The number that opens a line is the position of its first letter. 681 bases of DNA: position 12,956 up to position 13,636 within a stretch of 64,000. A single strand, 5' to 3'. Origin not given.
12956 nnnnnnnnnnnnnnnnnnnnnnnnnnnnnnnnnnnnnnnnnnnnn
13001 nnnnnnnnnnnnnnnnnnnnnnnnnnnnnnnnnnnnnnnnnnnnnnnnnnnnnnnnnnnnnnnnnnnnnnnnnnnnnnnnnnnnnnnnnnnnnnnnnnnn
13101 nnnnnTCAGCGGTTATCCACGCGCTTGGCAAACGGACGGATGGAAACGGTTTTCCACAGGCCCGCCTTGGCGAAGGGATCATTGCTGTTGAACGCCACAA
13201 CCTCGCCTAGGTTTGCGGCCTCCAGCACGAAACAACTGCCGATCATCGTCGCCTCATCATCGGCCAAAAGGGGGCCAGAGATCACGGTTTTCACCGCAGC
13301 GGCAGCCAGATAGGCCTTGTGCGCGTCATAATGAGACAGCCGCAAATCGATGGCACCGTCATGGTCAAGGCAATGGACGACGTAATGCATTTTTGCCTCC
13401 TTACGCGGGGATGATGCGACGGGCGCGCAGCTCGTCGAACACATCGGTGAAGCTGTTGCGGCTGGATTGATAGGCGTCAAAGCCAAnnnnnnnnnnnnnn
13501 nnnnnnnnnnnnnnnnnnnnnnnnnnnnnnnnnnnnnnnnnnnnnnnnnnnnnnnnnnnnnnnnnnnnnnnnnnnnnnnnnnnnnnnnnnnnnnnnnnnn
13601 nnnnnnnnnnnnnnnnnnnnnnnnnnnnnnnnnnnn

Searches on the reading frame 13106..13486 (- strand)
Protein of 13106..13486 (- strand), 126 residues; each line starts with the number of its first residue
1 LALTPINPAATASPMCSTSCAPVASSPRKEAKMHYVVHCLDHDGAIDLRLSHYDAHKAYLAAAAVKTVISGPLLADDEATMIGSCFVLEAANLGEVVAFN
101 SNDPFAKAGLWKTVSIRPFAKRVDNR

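Call 59: search_protein_families(library=ncbifam, proteins=[window:13106-13486:-], max_evalue=0.00001)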
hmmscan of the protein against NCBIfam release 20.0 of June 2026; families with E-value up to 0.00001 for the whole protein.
window:13106-13486:- (126 aa): 5 families
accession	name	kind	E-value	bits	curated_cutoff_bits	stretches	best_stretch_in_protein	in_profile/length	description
NF009502.0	PRK12863.1-1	equivalog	3e-14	53.1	137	1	33-124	1-91/96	YciI-like protein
NF009507.0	PRK12865.1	equivalog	5.4e-13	49.1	149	1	33-120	1-89/97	YciI-like protein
NF009503.0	PRK12863.1-3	equivalog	6e-10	39.3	145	1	33-121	1-89/98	YciI-like protein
NF008473.0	PRK11370.1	equivalog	8.1e-10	38.9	111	1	33-121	1-96/99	YciI family protein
NF009504.0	PRK12863.1-4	equivalog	3.5e-07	30.2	134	1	37-121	6-93/97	YciI-like protein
